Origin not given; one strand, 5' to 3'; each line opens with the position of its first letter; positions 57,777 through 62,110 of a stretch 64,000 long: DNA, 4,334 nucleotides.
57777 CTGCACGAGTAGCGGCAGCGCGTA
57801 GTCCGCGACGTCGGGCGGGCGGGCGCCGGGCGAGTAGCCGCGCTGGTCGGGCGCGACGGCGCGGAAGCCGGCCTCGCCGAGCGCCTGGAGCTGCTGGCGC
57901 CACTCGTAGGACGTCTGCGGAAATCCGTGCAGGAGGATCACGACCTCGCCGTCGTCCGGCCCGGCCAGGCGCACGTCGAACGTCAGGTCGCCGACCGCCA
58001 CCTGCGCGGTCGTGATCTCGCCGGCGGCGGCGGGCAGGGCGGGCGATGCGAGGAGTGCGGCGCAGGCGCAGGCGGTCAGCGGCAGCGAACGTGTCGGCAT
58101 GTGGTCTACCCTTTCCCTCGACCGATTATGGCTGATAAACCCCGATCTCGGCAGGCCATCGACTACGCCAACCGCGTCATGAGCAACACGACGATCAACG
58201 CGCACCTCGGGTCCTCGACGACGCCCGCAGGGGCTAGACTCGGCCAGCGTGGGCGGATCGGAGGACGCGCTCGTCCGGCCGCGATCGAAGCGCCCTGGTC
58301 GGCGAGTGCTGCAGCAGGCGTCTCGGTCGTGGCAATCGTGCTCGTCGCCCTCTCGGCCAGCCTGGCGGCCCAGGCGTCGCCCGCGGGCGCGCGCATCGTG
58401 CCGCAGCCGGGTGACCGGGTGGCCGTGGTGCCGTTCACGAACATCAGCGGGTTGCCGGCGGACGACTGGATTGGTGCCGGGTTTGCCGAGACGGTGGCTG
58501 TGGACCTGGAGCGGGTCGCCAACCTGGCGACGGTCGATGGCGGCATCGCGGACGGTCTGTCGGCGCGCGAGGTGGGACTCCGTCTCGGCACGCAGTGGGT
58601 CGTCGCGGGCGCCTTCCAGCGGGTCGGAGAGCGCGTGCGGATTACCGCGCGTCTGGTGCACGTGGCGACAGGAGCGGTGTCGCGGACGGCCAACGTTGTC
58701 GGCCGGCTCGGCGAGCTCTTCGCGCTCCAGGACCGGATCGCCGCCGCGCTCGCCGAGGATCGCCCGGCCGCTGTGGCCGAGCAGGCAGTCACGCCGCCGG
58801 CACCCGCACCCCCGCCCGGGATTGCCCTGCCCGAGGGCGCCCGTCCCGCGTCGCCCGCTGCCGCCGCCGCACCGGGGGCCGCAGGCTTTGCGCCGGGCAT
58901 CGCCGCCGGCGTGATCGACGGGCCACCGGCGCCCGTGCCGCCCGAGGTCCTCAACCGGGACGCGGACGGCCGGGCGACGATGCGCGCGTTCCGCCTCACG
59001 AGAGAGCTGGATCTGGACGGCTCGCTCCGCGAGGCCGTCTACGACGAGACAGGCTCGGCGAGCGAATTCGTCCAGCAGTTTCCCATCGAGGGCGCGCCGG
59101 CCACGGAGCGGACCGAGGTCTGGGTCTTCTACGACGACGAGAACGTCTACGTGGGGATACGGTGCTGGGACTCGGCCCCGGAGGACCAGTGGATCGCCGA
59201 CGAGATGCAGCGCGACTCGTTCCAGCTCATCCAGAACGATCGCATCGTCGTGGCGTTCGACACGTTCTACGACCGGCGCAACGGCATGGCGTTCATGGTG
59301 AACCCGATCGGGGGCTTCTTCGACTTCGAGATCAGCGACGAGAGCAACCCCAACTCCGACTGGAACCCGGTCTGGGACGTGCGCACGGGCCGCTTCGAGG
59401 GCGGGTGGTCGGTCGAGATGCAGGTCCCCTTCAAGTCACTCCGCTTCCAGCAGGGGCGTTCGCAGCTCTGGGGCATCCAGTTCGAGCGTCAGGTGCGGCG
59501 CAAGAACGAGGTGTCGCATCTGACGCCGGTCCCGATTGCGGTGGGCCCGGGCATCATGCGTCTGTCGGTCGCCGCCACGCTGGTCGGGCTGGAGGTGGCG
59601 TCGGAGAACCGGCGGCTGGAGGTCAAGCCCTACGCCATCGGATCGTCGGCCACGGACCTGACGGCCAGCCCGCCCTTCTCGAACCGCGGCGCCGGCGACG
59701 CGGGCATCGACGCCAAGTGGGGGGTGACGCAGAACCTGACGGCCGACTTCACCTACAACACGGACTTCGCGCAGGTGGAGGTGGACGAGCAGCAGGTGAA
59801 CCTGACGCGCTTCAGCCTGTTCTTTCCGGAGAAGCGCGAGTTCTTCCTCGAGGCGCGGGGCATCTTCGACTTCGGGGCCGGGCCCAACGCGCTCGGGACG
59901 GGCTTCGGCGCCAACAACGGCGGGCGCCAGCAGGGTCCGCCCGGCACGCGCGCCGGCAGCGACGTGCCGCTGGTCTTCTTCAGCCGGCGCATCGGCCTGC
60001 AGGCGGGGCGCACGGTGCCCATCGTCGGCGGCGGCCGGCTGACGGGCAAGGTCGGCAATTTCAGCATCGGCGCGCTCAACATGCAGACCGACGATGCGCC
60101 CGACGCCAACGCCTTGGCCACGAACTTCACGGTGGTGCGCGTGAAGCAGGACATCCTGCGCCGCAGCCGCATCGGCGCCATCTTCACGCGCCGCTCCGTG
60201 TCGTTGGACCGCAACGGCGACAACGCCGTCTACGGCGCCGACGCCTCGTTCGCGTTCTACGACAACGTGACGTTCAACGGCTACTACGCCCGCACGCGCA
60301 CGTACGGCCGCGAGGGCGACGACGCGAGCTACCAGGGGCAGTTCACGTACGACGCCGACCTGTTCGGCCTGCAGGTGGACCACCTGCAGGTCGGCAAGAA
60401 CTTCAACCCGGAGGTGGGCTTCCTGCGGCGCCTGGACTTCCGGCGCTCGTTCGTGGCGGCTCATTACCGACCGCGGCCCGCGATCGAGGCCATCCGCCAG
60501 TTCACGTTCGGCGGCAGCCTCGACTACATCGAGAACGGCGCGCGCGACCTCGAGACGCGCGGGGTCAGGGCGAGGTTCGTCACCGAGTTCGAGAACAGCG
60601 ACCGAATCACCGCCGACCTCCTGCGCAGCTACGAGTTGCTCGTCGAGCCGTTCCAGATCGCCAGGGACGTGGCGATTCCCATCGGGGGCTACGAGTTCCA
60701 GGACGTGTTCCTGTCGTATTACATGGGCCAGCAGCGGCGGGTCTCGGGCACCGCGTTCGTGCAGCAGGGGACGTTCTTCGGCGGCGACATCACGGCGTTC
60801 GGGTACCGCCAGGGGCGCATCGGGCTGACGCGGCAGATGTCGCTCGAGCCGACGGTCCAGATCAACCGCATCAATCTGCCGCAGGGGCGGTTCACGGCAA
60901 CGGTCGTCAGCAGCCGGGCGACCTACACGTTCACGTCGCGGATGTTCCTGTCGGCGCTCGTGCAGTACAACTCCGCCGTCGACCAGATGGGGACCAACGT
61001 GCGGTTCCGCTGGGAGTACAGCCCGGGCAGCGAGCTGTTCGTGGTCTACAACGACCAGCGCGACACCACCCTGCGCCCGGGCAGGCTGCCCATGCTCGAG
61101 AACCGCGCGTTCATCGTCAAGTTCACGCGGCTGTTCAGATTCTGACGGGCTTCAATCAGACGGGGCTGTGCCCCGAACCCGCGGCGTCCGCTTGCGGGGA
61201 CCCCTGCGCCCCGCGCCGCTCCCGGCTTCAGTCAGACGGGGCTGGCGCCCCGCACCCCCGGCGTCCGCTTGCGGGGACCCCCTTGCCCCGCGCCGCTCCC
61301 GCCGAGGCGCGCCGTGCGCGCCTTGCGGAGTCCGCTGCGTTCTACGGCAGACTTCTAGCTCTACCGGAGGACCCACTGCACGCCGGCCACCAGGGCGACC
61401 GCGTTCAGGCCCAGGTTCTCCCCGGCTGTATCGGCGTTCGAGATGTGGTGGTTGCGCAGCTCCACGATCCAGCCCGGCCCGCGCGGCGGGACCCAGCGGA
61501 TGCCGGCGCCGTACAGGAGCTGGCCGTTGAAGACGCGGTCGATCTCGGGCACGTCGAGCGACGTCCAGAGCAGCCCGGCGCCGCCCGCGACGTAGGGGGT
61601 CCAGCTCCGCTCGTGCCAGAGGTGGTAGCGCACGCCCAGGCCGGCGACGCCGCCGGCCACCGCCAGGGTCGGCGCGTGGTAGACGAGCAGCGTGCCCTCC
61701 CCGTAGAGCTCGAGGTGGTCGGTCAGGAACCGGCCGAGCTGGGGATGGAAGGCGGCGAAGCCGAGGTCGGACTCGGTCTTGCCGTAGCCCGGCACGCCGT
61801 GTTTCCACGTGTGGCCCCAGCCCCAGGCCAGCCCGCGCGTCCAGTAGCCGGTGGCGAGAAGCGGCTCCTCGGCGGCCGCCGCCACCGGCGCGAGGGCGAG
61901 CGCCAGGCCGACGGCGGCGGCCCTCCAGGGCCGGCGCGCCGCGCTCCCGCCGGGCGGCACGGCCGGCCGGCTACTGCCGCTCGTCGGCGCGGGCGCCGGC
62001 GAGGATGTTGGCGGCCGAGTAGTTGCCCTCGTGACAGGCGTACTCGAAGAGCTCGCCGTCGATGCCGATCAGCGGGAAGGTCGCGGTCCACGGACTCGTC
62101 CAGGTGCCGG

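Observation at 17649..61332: Dense family of about 105-130-bp G+C-rich structured intergenic repeats: 11 copies at 9 loci in 44 kb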

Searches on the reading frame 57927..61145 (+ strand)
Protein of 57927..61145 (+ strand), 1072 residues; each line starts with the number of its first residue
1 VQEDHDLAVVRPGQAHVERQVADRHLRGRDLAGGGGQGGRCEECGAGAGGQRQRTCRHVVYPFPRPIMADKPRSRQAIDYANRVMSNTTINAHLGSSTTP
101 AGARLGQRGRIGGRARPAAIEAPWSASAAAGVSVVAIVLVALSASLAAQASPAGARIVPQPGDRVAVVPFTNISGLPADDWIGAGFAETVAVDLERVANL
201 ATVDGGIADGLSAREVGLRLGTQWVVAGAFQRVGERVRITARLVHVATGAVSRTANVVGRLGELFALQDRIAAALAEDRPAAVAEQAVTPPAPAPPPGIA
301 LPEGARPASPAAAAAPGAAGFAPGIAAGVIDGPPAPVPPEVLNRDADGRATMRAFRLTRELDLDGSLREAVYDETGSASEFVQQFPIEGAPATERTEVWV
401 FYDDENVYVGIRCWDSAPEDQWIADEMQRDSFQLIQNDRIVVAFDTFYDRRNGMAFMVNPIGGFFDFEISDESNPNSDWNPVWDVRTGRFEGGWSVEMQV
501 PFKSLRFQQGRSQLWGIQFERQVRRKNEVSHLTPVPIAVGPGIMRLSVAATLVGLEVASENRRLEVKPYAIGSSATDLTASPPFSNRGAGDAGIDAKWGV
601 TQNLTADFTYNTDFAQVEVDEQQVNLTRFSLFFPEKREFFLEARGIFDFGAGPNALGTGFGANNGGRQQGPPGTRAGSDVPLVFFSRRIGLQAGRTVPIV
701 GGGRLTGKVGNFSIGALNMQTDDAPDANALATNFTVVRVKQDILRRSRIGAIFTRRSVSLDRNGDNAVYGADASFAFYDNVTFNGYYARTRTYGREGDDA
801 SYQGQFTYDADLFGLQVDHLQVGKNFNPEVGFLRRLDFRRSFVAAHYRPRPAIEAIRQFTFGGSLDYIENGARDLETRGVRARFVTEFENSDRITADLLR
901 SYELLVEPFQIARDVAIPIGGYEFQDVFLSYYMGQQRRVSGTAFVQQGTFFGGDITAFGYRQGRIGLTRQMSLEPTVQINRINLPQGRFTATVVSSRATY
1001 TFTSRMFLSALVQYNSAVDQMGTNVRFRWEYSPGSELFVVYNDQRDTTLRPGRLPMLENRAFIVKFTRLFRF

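Call 38: search_protein_families(library=pfam, proteins=[window:57927-61145:+])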
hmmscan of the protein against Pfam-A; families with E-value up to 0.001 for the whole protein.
window:57927-61145:+ (1072 aa): 1 family
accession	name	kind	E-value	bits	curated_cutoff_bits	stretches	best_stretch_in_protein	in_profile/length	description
PF19313.5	DUF5916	-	8.8e-15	54.9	22.6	1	563-648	4-84/572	Domain of unknown function (DUF5916)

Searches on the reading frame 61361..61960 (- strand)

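Call 38: search_protein_families(library=pfam, proteins=[window:61361-61960:-])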
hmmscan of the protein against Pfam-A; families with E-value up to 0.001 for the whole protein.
window:61361-61960:- (199 aa): 1 family
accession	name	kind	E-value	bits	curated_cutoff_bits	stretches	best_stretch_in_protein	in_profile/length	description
PF09411.16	PagL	-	1.8e-09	38.3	23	1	81-194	24-135/136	Lipid A 3-O-deacylase (PagL)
